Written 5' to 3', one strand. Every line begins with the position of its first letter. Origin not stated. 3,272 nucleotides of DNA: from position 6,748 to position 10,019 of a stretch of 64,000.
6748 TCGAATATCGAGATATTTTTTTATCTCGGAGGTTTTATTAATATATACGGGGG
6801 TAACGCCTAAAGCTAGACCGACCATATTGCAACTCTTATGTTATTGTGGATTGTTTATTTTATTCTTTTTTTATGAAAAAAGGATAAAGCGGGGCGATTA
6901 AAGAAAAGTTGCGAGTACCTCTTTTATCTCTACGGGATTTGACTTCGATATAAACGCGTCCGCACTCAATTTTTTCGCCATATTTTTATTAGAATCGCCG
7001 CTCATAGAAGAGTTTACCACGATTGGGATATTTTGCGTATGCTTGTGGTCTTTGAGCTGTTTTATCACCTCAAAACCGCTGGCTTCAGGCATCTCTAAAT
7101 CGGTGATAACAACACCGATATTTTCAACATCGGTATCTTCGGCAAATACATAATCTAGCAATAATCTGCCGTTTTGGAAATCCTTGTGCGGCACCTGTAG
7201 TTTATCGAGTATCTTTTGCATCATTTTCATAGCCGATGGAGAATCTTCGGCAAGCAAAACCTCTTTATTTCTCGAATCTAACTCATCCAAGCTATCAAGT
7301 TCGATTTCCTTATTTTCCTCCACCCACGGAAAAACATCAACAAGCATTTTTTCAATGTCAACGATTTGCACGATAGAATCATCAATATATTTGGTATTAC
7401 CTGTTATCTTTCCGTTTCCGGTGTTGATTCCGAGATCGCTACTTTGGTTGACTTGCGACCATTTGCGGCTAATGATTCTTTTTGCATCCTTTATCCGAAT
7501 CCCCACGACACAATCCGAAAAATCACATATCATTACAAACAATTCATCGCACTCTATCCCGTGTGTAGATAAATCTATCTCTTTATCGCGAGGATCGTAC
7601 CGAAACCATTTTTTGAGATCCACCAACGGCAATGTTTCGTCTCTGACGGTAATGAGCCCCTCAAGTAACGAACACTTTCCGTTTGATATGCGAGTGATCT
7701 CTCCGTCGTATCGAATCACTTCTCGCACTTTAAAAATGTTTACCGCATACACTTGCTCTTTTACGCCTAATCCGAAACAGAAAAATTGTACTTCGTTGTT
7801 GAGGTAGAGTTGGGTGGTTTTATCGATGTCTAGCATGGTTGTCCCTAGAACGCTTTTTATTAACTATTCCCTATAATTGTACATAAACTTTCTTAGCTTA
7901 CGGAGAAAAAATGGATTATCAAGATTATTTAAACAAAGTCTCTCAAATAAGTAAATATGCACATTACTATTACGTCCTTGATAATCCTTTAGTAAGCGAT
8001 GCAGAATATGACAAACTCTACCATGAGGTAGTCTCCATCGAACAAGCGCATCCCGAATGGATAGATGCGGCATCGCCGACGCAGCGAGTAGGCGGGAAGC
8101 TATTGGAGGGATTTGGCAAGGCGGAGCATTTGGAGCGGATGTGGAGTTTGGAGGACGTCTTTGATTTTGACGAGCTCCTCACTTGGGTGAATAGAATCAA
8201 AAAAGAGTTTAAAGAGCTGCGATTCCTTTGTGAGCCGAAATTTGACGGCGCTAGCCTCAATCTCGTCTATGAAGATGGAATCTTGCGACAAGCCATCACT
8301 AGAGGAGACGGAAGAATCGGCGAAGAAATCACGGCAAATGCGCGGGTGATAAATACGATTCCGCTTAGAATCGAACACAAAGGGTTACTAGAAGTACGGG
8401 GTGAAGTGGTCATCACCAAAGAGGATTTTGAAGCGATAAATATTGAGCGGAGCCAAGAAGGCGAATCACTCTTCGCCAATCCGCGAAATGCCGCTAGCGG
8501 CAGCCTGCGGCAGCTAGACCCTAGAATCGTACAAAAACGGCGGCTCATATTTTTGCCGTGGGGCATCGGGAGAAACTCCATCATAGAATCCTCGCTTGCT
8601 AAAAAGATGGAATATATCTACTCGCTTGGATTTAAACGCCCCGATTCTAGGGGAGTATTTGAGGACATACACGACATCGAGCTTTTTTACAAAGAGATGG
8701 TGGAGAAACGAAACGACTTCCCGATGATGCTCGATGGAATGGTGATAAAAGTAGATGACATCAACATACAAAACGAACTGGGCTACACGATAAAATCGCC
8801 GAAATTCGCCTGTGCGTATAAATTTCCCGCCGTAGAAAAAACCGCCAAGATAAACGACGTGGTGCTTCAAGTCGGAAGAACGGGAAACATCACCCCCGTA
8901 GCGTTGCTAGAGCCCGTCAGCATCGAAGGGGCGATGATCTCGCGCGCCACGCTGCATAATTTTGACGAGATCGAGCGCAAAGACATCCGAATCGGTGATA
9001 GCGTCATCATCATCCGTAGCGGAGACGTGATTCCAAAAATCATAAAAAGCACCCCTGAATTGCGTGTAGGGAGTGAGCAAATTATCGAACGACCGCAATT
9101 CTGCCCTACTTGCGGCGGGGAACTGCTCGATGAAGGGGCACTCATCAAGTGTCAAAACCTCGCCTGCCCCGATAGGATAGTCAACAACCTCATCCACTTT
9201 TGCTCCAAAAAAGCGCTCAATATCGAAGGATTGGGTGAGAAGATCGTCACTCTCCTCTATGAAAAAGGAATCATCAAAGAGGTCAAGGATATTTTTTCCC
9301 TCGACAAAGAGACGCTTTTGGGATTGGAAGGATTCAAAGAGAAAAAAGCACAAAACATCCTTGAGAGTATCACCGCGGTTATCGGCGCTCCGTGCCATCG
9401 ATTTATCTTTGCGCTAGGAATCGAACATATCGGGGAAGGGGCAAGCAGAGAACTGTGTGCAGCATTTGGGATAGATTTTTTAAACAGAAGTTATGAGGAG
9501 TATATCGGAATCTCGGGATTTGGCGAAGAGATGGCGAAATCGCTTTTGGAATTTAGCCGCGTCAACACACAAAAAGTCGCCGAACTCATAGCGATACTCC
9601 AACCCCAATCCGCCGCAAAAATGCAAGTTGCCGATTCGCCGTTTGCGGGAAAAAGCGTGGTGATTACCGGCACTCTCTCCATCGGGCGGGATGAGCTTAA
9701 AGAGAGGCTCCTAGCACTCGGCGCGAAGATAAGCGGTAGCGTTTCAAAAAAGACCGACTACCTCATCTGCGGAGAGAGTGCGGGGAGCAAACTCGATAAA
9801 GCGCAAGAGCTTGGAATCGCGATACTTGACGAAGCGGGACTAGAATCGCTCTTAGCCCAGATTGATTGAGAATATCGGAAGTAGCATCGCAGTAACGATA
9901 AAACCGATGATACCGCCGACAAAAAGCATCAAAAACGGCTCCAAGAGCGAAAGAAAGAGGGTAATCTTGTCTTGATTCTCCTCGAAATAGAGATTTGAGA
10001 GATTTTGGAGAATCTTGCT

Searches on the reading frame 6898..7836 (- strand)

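Call 5: search_protein_families(library=pfam, proteins=[window:6898-7836:-], max_evalue=0.01)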
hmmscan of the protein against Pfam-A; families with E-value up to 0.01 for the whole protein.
window:6898-7836:- (312 aa): 2 families
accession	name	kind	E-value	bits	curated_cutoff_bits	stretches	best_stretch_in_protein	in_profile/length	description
PF01584.24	CheW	-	1.3e-23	83.6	23.5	1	23-166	5-135/138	CheW-like domain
PF00072.30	Response_reg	-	5.1e-15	56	30.2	1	193-305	1-107/111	Response regulator receiver domain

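Call 6: search_protein_families(library=ncbifam, proteins=[window:6898-7836:-], max_evalue=0.01)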
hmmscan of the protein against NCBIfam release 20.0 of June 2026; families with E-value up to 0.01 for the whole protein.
window:6898-7836:- (312 aa): 48 families (the best 25 are shown)
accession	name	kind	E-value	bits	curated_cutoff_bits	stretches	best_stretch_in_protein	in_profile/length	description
NF007903.0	PRK10612.1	equivalog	7.9e-12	45.2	260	1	17-165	18-151/167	chemotaxis protein CheW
NF038297.2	hybrid_HK_HrmK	equivalog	5.1e-11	41.9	725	1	185-305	485-598/607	hybrid histidine kinase/response regulator HrmK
NF007135.0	PRK09581.1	equivalog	2.2e-09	36.7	474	1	238-298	45-105/457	PleD family two-component system response regulator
TIGR02154.1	PhoB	equivalog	5.7e-08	32.3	296.2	1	191-309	3-114/226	phosphate regulon transcriptional regulator PhoB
NF041866.1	EpsW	equivalog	6.3e-08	32.3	200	1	189-299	4-111/131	exopolysaccharide biosynthesis response regulator EpsW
NF053854.1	RespRegPhoBBctds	equivalog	8.3e-08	31.9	270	1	235-309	37-109/225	two-component system response regulator PhoB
NF012227.0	AdeR_RR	equivalog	1.4e-07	31.2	340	1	186-304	7-118/239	efflux system response regulator transcription factor AdeR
TIGR01818.1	ntrC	equivalog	4e-07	29.2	558.6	1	193-309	1-108/463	nitrogen regulation protein NR(I)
NF006900.1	PRK09390.1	equivalog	9.6e-07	28.5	255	1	190-296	4-103/203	response regulator FixJ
NF008296.0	PRK11083.1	equivalog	3.3e-06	26.7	273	1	190-307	3-110/228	two-component system response regulator CreB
NF045717.1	DVU0259_DivK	exception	3.9e-06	27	160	1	191-283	3-90/117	DVU0259 family response regulator domain-containing protein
NF041945.1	LuxN_Vibrio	equivalog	4.5e-06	25.1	1550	1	186-302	716-824/839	quorum-sensing autoinducer 1 sensor kinase/phosphatase LuxN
NF033120.0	vanR_FM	exception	1.3e-05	25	460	1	236-303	44-109/231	vancomycin resistance response regulator transcription factor, VanR-F/VanR-M family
NF012023.0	PRK15479.1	equivalog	1.3e-05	24.8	337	1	193-307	3-108/224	transcriptional regulator TctD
NF041734.1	resp_reg_RppA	equivalog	1.3e-05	24.7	250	1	193-309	3-112/229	two-component system response regulator RppA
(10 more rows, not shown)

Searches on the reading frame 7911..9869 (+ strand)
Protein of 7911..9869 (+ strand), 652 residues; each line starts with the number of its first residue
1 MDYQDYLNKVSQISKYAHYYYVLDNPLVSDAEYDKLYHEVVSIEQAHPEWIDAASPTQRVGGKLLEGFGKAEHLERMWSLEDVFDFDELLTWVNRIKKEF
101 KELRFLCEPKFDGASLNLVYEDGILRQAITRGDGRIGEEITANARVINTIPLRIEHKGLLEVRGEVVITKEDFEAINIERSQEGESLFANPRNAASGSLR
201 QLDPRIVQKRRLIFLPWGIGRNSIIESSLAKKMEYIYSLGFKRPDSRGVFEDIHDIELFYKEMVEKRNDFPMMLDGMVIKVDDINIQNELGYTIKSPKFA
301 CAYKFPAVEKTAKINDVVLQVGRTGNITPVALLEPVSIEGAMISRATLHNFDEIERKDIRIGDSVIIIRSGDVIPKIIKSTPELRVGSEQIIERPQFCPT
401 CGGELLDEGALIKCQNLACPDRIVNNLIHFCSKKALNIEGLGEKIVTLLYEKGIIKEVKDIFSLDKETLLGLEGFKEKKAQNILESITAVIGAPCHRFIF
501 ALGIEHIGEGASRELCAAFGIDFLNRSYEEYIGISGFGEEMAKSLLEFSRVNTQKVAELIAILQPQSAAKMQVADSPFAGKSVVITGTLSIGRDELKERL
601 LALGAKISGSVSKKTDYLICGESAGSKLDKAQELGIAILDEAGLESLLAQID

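Call 5: search_protein_families(library=pfam, proteins=[window:7911-9869:+], max_evalue=0.01)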
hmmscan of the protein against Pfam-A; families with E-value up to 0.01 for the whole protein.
window:7911-9869:+ (652 aa): 8 families
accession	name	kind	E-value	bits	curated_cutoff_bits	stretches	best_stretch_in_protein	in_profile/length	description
PF01653.23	DNA_ligase_aden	-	3.9e-86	289.1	27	1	67-307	3-252/253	NAD-dependent DNA ligase adenylation domain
PF03120.22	DNA_ligase_OB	-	4.3e-32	110.3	32.9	1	312-387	2-77/79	NAD-dependent DNA ligase OB-fold domain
PF00533.33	BRCT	-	4.5e-15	56.1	21.3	1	576-645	4-75/78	BRCA1 C Terminus (BRCT) domain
PF14520.12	HHH_5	-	3.2e-10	40.8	27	1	436-486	5-54/57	Helix-hairpin-helix domain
PF12738.14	PTCB-BRCT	-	3.3e-08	33.8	22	1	587-638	7-58/63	twin BRCT domain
PF12826.13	HHH_2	-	6.9e-08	33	27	1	497-553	1-59/64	Helix-hairpin-helix motif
PF22745.1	Nlig-Ia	-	8.5e-06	26.8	27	1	14-51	14-51/92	DNA ligase-like, N-terminal NAD+-binding domain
PF03119.21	DNA_ligase_ZBD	-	0.0026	18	25.8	1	398-420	2-26/27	NAD-dependent DNA ligase C4 zinc finger domain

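Call 6: search_protein_families(library=ncbifam, proteins=[window:7911-9869:+], max_evalue=0.01)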
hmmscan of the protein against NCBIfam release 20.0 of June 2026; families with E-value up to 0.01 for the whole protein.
window:7911-9869:+ (652 aa): 8 families
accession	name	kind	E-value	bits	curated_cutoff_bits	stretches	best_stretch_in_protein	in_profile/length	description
NF005932.1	PRK07956.1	equivalog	4.8e-244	811.8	369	1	6-647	3-663/664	NAD-dependent DNA ligase LigA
TIGR00575.1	dnlj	equivalog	1.6e-223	743.8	444.45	1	11-643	3-651/652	NAD-dependent DNA ligase LigA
NF010931.0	PRK14351.1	equivalog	5e-160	534.3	1051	1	13-650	43-684/692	NAD-dependent DNA ligase LigA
NF010930.0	PRK14350.1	equivalog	8.3e-125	417.6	652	1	11-646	14-663/669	NAD-dependent DNA ligase LigA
NF005987.0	PRK08097.1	equivalog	1.2e-50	172.6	498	1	11-570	39-559/562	NAD-dependent DNA ligase LigB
NF047932.1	antiphage_GapS2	exception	2.6e-08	34.3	330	1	582-639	126-187/189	anti-phage protein GapS2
NF004719.0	PRK06063.1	equivalog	2.3e-06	26.7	389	1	579-651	235-309/331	DEDDh family exonuclease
NF004844.0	PRK06195.1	equivalog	4e-06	26.4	373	1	571-630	213-274/309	DNA polymerase III subunit epsilon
